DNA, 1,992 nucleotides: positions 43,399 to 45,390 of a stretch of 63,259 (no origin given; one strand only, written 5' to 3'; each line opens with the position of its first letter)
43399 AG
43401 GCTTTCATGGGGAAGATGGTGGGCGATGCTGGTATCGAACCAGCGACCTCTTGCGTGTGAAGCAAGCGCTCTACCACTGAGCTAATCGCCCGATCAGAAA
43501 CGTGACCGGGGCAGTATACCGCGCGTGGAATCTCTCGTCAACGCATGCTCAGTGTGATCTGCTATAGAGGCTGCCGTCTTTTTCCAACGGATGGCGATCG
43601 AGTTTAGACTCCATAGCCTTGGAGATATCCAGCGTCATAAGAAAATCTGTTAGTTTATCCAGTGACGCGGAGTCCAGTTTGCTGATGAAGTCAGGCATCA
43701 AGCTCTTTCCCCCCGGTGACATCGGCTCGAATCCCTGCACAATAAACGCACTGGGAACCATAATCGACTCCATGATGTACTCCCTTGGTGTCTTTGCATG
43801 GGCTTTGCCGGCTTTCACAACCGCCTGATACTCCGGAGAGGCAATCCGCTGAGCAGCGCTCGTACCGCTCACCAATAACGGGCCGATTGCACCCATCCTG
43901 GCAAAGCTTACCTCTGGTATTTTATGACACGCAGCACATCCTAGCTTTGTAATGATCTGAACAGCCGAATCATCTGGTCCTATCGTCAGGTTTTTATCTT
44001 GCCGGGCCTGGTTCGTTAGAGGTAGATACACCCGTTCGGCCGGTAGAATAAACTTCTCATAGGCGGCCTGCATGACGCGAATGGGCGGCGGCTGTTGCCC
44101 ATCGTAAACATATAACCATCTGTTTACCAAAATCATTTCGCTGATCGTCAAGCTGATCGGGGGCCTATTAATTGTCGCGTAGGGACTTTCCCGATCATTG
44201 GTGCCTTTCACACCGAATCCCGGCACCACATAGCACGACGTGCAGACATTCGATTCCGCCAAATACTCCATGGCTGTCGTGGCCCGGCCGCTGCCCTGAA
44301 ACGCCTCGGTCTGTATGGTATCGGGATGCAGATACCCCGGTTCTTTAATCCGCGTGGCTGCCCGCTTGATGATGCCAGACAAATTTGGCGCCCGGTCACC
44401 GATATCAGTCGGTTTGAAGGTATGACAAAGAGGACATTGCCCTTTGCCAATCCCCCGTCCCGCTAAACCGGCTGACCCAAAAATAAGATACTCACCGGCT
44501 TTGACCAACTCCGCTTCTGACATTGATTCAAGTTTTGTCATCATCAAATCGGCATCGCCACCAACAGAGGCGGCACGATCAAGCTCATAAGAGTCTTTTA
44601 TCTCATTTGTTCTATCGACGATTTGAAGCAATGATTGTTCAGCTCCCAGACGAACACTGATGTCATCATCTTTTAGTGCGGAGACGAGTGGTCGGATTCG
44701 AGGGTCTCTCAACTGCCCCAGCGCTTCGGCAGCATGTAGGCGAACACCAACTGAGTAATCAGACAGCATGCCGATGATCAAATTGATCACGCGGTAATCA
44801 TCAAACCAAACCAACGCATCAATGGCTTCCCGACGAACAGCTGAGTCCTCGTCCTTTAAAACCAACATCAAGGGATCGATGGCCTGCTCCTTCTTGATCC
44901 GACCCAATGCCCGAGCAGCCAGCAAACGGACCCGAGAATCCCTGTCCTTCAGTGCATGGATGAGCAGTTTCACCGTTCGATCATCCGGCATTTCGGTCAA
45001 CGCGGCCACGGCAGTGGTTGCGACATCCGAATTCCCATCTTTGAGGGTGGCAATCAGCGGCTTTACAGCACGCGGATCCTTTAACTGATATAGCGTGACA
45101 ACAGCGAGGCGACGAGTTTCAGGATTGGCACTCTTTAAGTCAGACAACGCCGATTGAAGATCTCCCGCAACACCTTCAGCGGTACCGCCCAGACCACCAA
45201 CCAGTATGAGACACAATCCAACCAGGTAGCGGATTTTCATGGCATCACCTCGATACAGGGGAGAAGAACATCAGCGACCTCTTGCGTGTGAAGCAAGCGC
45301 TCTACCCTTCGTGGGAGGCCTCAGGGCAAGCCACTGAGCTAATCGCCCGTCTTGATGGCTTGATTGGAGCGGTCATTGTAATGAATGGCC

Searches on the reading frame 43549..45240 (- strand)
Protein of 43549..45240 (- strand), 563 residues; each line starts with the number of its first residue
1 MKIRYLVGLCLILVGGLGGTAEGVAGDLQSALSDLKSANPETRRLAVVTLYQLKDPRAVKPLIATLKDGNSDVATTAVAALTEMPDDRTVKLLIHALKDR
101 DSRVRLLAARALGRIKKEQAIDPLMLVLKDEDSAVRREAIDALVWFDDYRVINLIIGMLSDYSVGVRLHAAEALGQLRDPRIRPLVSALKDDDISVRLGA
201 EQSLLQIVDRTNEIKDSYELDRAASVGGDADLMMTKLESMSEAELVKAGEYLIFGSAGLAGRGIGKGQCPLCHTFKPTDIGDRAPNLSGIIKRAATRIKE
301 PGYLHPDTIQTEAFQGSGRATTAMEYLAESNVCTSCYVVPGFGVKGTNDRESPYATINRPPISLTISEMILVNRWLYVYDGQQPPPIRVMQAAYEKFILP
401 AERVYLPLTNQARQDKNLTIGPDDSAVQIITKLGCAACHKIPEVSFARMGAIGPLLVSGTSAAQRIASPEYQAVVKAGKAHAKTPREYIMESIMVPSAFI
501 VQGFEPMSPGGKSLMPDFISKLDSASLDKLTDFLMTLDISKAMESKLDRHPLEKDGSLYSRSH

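Call 4: search_protein_families(library=pfam, proteins=[window:43549-45240:-], max_evalue=0.01)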
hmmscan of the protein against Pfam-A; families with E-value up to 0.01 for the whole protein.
window:43549-45240:- (563 aa): 15 families
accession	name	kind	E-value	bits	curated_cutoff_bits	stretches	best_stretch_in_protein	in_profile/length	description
PF13646.12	HEAT_2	-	6.1e-31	107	27.7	3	121-204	1-87/88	HEAT repeats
PF03130.22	HEAT_PBS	-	4.2e-16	58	20.9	1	104-130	1-27/27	PBS lyase HEAT-like repeat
PF02985.28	HEAT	-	4.6e-14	51.6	23.5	1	91-115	3-27/31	HEAT repeat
PF13513.12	HEAT_EZ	-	9.6e-12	45.6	27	0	90-115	30-55/55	HEAT-like repeat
PF00514.29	Arm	-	6.8e-11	42.3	20.6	0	54-82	9-37/41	Armadillo/beta-catenin-like repeat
PF12755.13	Vac14_Fab1_bd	-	3.8e-06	27.9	22.1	0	85-117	24-56/97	Vacuolar 14 Fab1-binding region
PF12717.13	Cnd1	-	6e-06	26.8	26.4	0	58-118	22-88/162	non-SMC mitotic condensation complex subunit 1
PF01602.26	Adaptin_N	-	1.9e-05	23.9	37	0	90-182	81-184/524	Adaptin N terminal region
PF18991.6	DUF5724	-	9.9e-05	21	25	1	50-179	422-553/1214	Family of unknown function (DUF5724)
PF00034.26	Cytochrom_C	-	0.00012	23.8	21.3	0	432-537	9-89/90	Cytochrome c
PF25786.1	HEAT_GCN1_C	-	0.00012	22.5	27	0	89-143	28-91/151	GCN1-like, C-terminal HEAT repeats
PF21581.3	SCD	-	0.0002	22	27.5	0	86-120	28-62/75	Stromalin conservative domain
PF14663.11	RasGEF_N_2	-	0.0027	18.4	27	0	59-88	7-36/108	Rapamycin-insensitive companion of mTOR RasGEF_N domain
PF25767.1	ARM_TBCD_2nd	-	0.0027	17.6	29.7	0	87-117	76-106/245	Tubulin-specific chaperone D-like, ARM repeats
PF13442.11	Cytochrome_CBB3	-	0.0046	17.7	27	0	434-532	13-66/68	Cytochrome C oxidase, cbb3-type, subunit III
